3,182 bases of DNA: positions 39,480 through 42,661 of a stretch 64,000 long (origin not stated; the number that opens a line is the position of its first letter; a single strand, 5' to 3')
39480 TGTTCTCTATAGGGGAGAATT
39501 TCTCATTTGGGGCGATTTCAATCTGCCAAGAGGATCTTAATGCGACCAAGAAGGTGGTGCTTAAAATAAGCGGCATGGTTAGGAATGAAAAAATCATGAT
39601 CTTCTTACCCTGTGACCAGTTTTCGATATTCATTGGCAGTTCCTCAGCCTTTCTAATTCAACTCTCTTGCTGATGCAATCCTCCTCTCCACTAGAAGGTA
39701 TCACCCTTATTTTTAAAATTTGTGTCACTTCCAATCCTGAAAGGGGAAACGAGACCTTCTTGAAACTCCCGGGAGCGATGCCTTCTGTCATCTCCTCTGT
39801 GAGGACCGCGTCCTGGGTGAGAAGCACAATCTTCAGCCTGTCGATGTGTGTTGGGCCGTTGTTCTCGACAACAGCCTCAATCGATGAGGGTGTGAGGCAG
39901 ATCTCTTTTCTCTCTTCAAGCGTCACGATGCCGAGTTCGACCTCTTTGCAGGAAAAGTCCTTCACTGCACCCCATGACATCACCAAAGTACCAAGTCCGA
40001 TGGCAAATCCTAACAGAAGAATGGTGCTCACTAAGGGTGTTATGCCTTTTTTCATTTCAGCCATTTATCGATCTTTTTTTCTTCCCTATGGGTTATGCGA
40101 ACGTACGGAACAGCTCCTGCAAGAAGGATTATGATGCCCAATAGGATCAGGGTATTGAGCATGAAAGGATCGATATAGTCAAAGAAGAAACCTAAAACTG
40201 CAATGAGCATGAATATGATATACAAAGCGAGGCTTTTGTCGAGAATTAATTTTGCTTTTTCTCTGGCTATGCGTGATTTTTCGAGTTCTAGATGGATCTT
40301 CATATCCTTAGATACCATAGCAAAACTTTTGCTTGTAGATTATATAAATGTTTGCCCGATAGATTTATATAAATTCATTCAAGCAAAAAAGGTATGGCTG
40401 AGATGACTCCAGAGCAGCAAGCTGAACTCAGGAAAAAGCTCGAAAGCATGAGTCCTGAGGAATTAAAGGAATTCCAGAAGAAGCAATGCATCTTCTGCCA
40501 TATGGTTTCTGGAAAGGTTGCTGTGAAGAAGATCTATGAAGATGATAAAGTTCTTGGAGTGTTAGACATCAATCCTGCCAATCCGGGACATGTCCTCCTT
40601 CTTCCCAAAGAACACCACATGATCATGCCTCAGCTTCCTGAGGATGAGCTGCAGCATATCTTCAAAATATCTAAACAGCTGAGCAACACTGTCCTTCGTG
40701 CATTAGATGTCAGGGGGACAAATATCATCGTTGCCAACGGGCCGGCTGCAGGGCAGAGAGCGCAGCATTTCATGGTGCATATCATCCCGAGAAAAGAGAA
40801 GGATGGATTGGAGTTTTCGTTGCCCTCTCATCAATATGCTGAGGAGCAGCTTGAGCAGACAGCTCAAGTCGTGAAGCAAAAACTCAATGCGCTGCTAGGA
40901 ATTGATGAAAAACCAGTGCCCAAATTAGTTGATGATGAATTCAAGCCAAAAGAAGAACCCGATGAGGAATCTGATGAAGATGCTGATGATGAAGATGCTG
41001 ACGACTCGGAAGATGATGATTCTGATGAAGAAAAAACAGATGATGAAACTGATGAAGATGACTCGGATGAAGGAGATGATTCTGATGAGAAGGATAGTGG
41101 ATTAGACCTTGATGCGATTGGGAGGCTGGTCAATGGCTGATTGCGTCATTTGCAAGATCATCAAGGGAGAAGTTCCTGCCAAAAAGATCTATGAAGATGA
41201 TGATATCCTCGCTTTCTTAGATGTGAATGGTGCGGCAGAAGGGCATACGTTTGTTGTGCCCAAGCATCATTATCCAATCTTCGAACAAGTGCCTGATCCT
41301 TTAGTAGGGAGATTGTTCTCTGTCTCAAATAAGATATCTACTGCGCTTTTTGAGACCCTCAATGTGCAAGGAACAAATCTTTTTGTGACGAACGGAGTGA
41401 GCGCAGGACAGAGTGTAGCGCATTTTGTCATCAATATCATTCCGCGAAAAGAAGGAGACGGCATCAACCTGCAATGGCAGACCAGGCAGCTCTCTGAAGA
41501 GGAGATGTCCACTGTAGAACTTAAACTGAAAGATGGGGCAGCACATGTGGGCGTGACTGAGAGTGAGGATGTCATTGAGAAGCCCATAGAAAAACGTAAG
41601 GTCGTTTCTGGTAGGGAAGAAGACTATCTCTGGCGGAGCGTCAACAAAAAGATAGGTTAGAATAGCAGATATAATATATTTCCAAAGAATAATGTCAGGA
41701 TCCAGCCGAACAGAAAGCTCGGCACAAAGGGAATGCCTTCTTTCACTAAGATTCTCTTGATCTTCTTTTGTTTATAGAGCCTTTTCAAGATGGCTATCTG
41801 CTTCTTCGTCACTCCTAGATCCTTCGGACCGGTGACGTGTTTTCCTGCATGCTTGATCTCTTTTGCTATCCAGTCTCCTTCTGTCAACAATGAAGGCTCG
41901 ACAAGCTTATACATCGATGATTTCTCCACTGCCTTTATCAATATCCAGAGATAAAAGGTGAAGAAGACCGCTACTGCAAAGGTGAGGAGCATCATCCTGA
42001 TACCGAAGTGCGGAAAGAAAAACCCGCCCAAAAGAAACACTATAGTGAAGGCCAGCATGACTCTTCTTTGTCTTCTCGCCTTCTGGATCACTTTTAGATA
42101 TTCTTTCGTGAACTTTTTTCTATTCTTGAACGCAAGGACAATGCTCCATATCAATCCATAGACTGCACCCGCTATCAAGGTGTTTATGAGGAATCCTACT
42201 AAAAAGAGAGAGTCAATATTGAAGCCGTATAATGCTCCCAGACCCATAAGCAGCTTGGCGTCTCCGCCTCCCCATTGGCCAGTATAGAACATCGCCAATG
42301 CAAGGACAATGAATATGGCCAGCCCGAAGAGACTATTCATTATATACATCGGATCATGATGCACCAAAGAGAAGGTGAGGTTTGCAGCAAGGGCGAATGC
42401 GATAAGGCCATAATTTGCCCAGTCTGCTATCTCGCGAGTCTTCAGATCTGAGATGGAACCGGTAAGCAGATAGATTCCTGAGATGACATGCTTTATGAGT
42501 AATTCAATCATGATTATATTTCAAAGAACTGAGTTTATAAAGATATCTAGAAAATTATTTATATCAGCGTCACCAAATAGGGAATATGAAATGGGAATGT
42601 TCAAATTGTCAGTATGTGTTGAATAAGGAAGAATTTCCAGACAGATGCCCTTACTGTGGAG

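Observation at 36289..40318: Regulator, membrane-anchored HerA/VirB4-like ATPase, small membrane proteins and a pilin: a candidate surface or transfer apparatus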

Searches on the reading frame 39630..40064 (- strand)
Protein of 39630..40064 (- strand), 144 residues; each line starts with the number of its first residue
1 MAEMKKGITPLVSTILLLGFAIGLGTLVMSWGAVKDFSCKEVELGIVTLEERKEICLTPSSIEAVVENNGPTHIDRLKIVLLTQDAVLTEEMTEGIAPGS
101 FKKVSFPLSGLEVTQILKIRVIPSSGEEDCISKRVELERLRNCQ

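Call 3: search_protein_families(library=pfam, proteins=[window:39630-40064:-], max_evalue=0.1)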
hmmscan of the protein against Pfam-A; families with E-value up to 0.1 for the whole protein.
window:39630-40064:- (144 aa): 0 families

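Call 4: search_protein_families(library=ncbifam, proteins=[window:39630-40064:-], max_evalue=0.1)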
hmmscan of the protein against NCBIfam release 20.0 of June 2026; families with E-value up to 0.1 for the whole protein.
window:39630-40064:- (144 aa): 2 families
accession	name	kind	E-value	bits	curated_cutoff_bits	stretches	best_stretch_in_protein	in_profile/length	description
NF046073.1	UpsA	equivalog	0.00045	20.4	130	1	5-117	1-114/136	pilin subunit UpsA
TIGR02537.2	arch_flag_Nterm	domain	0.0018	17.8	20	1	4-22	1-19/33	archaellin/type IV pilin N-terminal domain-containing protein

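Call 68: search_protein_families(library=padloc, proteins=[window:39630-40064:-], max_evalue=0.01)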
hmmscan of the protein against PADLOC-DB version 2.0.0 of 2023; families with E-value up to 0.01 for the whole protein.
window:39630-40064:- (144 aa): 0 families

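Call 69: search_protein_families(library=phrogs, proteins=[window:39630-40064:-], max_evalue=0.01)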
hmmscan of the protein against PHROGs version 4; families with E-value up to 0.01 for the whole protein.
window:39630-40064:- (144 aa): 0 families

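Call 79: find_homologous_proteins(query=window:39630-40064:-, max_evalue=0.01)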
Query window:39630-40064:- (144 aa): 14 proteins with E <= 0.01 among 51 candidates.
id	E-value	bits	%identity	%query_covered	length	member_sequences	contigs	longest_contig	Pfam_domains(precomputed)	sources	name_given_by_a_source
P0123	1.1e-85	302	100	100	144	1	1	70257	-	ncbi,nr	ncbi:hypothetical protein GOV09_05490 [Candidatus Woesearchaeota archaeon]|nr:hypothetical protein [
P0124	4.4e-35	138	48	97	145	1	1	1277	-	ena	-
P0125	9.2e-34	134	49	97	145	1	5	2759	-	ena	-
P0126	2.5e-33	133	46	97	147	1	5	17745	-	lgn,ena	-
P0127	3.2e-33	132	49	97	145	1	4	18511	-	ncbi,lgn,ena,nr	ncbi:MAG: hypothetical protein KAK00_08365 [Nanoarchaeota archaeon]|nr:hypothetical protein [Nanoarc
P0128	1.6e-30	124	44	97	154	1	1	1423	-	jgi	jgi:hypothetical protein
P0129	2.2e-30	123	47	97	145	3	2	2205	-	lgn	-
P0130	2.3e-29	120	45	97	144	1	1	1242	-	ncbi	-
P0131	1.4e-28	117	46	98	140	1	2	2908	-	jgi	-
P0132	2.7e-27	113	38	97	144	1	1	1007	-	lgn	-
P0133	4.4e-27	113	43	98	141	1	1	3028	-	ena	-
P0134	1.9e-26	111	43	97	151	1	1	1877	-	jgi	jgi:hypothetical protein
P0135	2.9e-24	103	45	97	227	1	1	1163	-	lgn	-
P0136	2.5e-23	100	42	97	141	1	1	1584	-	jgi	jgi:hypothetical protein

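Call 80: find_encoding_contigs(protein=P0127, flank=9000, max_places=2)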
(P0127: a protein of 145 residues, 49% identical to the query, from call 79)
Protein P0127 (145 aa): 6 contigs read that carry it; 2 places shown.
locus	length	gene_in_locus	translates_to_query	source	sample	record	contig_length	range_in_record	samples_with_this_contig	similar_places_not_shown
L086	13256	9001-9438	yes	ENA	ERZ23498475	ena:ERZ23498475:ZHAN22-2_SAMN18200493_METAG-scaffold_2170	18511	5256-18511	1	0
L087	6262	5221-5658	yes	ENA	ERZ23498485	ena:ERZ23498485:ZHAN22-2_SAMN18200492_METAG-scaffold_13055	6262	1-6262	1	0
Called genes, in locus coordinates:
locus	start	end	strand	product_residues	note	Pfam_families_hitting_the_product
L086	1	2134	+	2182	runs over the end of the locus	-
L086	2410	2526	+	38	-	-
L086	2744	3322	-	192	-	PF13489:Methyltransf_23, PF01209:Ubie_methyltran (faint), PF05175:MTS (weak), PF13847:Methyltransf_31, PF08241:Methyltransf_11, PF08242:Methyltransf_12, PF13649:Methyltransf_25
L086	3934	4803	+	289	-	PF01478:Peptidase_A24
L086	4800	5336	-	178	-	PF11969:DcpS_C, PF01230:HIT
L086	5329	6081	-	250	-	PF11969:DcpS_C, PF01230:HIT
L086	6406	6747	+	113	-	-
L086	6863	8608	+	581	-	PF05922:Inhibitor_I9 (faint), PF00082:Peptidase_S8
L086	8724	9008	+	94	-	-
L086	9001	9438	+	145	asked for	-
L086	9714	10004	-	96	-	-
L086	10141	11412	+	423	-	PF17032:Zn_ribbon_15 (weak)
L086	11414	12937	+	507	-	PF02089:Palm_thioest, PF02450:LCAT (faint), PF07819:PGAP1, PF01674:Lipase_2, PF24096:DUF7379 (faint)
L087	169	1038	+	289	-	PF01478:Peptidase_A24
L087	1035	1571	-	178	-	PF11969:DcpS_C, PF01230:HIT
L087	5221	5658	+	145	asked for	-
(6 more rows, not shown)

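Call 81: find_encoding_contigs(protein=P0126, flank=9000, max_places=2)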
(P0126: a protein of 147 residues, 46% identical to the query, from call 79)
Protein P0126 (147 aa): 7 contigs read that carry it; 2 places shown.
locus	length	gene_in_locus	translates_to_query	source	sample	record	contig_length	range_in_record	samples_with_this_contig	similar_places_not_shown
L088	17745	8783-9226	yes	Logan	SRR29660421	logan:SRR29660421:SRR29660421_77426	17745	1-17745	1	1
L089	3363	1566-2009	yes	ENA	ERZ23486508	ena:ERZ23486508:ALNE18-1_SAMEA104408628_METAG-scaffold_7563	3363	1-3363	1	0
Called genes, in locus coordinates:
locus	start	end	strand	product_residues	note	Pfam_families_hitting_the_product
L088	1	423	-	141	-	?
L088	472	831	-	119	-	PF11950:DUF3467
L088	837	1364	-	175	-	PF03692:CxxCxxCC (weak)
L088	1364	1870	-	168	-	PF01025:GrpE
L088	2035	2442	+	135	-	PF13412:HTH_24 (faint), PF01022:HTH_5 (weak)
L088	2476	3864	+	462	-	-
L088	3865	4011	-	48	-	PF23455:DUF7129 (weak), PF21349:RUBY_RBDX (weak)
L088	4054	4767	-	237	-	PF01255:Prenyltransf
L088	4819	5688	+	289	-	PF01478:Peptidase_A24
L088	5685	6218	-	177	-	PF11969:DcpS_C, PF01230:HIT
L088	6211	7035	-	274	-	PF11969:DcpS_C, PF01230:HIT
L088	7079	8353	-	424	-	PF02310:B12-binding, PF04055:Radical_SAM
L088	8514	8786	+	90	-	-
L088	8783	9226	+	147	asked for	-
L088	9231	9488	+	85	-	-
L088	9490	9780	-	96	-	-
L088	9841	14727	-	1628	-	PF01839:FG-GAP (faint), PF13517:FG-GAP_3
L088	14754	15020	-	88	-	-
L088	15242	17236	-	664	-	-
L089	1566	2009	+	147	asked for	-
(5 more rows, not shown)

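Call 94: predict_structure(alignment_id=A2)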
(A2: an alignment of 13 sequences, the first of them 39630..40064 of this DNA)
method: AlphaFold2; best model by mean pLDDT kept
length: 144 residues; sequences in the alignment: 13
mean_pLDDT: 82.3   pTM: 0.65
mean pLDDT of the five models: 82.3, 78.0, 77.7, 77.2, 76.1
residues with pLDDT >= 90: 55; 70-90: 65; 50-70: 21; < 50: 3
segments of 3 or more residues with pLDDT < 50: 1-3
pLDDT, mean of each block of 10 residues (from residue 1): 58 87 77 64 86 79 91 93 89 89 86 79 91 88 70
secondary structure, 60 per line:
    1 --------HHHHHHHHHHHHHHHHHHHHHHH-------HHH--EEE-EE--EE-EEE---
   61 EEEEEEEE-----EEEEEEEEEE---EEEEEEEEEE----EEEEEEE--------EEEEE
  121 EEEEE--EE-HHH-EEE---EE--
elements in order: H9-31 E44-46 E55-57 E61-68 E74-83 E87-96 E101-107 E116-125 E135-137

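Call 96: fold_search(model_id=the predicted structure, library=pdb)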
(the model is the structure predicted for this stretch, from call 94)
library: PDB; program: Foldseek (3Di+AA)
matches with E <= 10: 1726; with E <= 0.001: 1
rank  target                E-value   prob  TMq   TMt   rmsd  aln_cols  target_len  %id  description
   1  8fk7_A                3.5e-04  1.00  0.43  0.45   7.3       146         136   16  Structure of the Pyrobaculum calidifontis flagellar-like archaeal type IV pilus (released 2023-06-28)
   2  7pjj                  3.7e-03  1.00  0.39  0.09   6.2       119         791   14  Structure of the Family-3 Glycosyl Hydrolase BcpE2 from Streptomyces scabies (released 2022-07-13)
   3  8bl3                  5.1e-03  1.00  0.30  0.30   5.1        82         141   15  De novo single-chain immunoglobulin dimer scIg12 (released 2023-10-04)
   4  9fyn                  7.4e-03  0.99  0.34  0.09   9.2       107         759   17  Lacto-N-biosidase from Trueperella pyogenes (released 2024-10-09)
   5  9cx3_B                7.9e-03  0.99  0.35  0.17  11.0       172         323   13  Structure of SH3 domain of Src in complex with beta-arrestin 1 (released 2024-11-13)
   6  4d7p                  8.3e-03  1.00  0.36  0.49   4.6        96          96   18  Superoxide reductase (1Fe-SOR) from Giardia intestinalis (released 2015-10-07)
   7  2n59_MODEL_1_A        8.3e-03  0.99  0.35  0.45   5.3       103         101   10  Solution Structure of R. palustris CsgH (released 2016-05-11)
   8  5z9s_B                8.3e-03  0.91  0.25  0.08   7.6       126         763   12  Functional and Structural Characterization of a beta-Glucosidase Involved in Saponin Metabolism from Intestinal Bacter (released 2018-03-14)
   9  7eap_A                8.8e-03  0.98  0.32  0.09   7.1       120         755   17  Crystal structure of IpeA-XXXG complex (released 2022-03-16)
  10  7ms2_A                9.3e-03  1.00  0.37  0.09   8.4       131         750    8  Three-dimensional structure of a GH3 Beta-glucosidase from Clostridium thermocellum in complex with glycerol (released 2022-05-18)
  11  5wab_B                1.0e-02  0.99  0.36  0.10   6.8       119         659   10  Crystal Structure of Bifidobacterium adolescentis GH3 beta-glucosidase (released 2018-04-04)
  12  5z87_B                1.0e-02  0.99  0.34  0.09   7.0       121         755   14  Structural of a novel b-glucosidase EmGH1 at 2.3 angstrom from Erythrobacter marinus (released 2019-02-06)
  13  3gd1_E                1.2e-02  0.84  0.28  0.16  10.7       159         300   15  Structure of an Arrestin/Clathrin complex reveals a novel clathrin binding domain that modulates receptor trafficking (released 2009-08-25)
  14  9dng_A                1.4e-02  0.98  0.35  0.13  11.1       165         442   14  Structure of rat beta-arrestin 1 by fiducial-assisted cryo-EM (released 2025-01-22)
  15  6z2o                  1.4e-02  1.00  0.39  0.19   4.9       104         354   13  Crystal structure of wild type OgpA from Akkermansia muciniphila in P 21 21 21 (released 2020-09-30)
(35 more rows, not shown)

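Call 102: find_related_loci(query=A2, collection=metagenome_contigs, flank=8000)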
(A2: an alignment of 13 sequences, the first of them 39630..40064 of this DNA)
Query A2 (144 aa) in metagenome_contigs; peptide patterns used: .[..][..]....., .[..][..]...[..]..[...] (x = any residue, [..] = any of these).
76 stretches matched a pattern; 8 encode a relative of the query (tblastn E <= 1e-3); 8 distinct loci.
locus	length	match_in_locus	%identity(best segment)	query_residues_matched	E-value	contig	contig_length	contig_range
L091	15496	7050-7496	33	5-144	2e-22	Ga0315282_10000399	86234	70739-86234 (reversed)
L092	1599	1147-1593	37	5-144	1e-21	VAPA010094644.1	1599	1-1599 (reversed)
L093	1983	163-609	37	5-144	1e-21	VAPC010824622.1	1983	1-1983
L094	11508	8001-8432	28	5-143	4e-15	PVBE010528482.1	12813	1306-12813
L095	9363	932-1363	28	5-143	4e-15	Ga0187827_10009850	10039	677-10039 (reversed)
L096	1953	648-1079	28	5-143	1e-14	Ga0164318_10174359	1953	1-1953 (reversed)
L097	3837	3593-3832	43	3-82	9e-10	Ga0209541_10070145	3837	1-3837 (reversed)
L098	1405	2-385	24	21-143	1e-9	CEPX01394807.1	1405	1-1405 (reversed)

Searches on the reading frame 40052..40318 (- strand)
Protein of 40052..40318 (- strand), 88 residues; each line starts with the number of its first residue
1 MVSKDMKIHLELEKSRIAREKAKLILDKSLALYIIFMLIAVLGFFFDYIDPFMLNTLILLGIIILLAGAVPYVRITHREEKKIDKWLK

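Call 3: search_protein_families(library=pfam, proteins=[window:40052-40318:-], max_evalue=0.1)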
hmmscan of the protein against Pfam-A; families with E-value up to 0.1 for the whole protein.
window:40052-40318:- (88 aa): 6 families
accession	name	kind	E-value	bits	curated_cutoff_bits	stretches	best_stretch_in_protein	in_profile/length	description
PF17555.7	TssN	-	0.0069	16.3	30.3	1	20-76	23-80/274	Type VI secretion system, TssN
PF11023.14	DUF2614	-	0.017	15.8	21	1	28-77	10-60/111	Zinc-ribbon containing domain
PF10176.14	NEDD4_Bsd2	-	0.032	14.9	24.7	1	49-81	94-126/130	NEDD4/Bsd2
PF07332.16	Phage_holin_3_6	-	0.04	14.4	28.4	1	7-70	23-86/116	Putative Actinobacterial Holin-X, holin superfamily III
PF20990.2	DUF2207_C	-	0.043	14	33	1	7-69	119-179/247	Predicted membrane protein (DUF2207) C-terminal domain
PF06570.16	DUF1129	-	0.063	13.3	29.1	1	18-76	75-136/207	Protein of unknown function (DUF1129)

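Call 4: search_protein_families(library=ncbifam, proteins=[window:40052-40318:-], max_evalue=0.1)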
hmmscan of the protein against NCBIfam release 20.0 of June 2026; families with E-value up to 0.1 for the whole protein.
window:40052-40318:- (88 aa): 4 families
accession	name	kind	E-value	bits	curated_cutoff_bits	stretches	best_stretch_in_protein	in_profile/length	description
NF002796.0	PRK02935.1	equivalog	0.00085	19.2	108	1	23-76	10-62/118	hypothetical protein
TIGR03782.1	Bac_Flav_CT_J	equivalog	0.001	18.1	289.95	1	12-45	248-279/323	conjugative transposon protein TraJ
TIGR02908.1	CoxD_Bacillus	equivalog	0.0064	16.4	117.85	1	3-67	7-69/110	cytochrome c oxidase subunit IVB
NF041560.1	T6SS_Burk_ExIF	subfamily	0.037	13.7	90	1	9-76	114-185/234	putative type VI secretion system effector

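Call 53: find_homologous_proteins(query=window:40052-40318:-, max_evalue=0.01)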
Query window:40052-40318:- (88 aa): 2 proteins with E <= 0.01 among 7 candidates.
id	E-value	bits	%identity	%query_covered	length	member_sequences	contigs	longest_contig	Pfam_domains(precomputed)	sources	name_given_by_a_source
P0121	1.2e-47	177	100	100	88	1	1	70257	-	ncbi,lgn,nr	ncbi:hypothetical protein GOV09_05495 [Candidatus Woesearchaeota archaeon]|nr:hypothetical protein [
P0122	3.2e-27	112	67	100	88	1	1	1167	-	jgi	jgi:cation transporter-like permease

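Call 68: search_protein_families(library=padloc, proteins=[window:40052-40318:-], max_evalue=0.01)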
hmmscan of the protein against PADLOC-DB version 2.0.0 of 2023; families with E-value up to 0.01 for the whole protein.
window:40052-40318:- (88 aa): 0 families

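Call 69: search_protein_families(library=phrogs, proteins=[window:40052-40318:-], max_evalue=0.01)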
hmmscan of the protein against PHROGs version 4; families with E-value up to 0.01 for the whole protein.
window:40052-40318:- (88 aa): 0 families

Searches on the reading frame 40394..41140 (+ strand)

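Call 3: search_protein_families(library=pfam, proteins=[window:40394-41140:+], max_evalue=0.1)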
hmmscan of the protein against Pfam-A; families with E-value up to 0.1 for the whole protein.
window:40394-41140:+ (248 aa): 4 families
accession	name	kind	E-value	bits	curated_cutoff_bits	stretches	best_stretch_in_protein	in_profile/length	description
PF01230.28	HIT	-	6.6e-19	68.8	21.5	1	45-135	7-97/98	HIT domain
PF11969.13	DcpS_C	-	2.6e-09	38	24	1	31-134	1-103/114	Scavenger mRNA decapping enzyme C-term binding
PF04677.20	CwfJ_C_1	-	0.0017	18.7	21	1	51-134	33-110/122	Protein similar to CwfJ C-terminus 1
PF09073.15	BUD22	-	0.038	13.8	37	1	150-232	118-210/435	BUD22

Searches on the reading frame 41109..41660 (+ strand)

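Call 3: search_protein_families(library=pfam, proteins=[window:41109-41660:+], max_evalue=0.1)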
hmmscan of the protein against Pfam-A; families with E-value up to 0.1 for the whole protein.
window:41109-41660:+ (183 aa): 2 families
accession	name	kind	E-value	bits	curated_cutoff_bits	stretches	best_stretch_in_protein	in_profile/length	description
PF01230.28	HIT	-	3e-20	73.1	21.5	1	20-115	2-97/98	HIT domain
PF11969.13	DcpS_C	-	9.9e-10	39.3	24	1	12-110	2-99/114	Scavenger mRNA decapping enzyme C-term binding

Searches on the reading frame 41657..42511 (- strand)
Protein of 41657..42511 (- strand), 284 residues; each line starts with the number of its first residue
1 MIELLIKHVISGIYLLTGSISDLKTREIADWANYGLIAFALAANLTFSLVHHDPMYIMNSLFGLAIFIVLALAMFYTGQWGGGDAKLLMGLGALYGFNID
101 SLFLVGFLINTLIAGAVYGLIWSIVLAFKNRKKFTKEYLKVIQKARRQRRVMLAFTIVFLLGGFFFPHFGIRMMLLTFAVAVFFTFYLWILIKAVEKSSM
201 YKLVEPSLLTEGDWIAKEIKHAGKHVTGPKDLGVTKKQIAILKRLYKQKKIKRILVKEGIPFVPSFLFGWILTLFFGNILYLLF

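Call 3: search_protein_families(library=pfam, proteins=[window:41657-42511:-], max_evalue=0.1)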
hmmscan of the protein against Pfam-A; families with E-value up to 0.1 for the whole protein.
window:41657-42511:- (284 aa): 4 families
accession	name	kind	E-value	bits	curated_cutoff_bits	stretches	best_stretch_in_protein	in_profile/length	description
PF01478.23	Peptidase_A24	-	3e-12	47.3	26.5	1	13-120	5-104/104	Type IV leader peptidase family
PF06847.16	Arc_PepC_II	-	0.00023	22.1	29.9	1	235-278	48-92/93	Archaeal Peptidase A24 C-terminus Type II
PF06819.16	Arc_PepC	-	0.018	15.6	23.4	1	217-252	72-105/110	Archaeal Peptidase A24 C-terminal Domain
PF24195.1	DUF7420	-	0.025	15.2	27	1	102-145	81-123/124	Family of unknown function (DUF7420)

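Call 4: search_protein_families(library=ncbifam, proteins=[window:41657-42511:-], max_evalue=0.1)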
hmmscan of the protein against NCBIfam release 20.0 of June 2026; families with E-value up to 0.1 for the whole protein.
window:41657-42511:- (284 aa): 3 families
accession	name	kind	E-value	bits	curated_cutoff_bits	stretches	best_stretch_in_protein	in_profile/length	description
NF040695.1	FlaK_Arch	equivalog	1.9e-16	60.4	330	1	6-95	1-89/230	preflagellin peptidase FlaK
NF046000.1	MAG1210_fam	subfamily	0.016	13.9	275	1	128-263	45-172/550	MAG1210 family protein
NF006217.0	PRK08343.1-3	equivalog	0.031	12.9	491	1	87-126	503-540/544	preprotein translocase subunit SecD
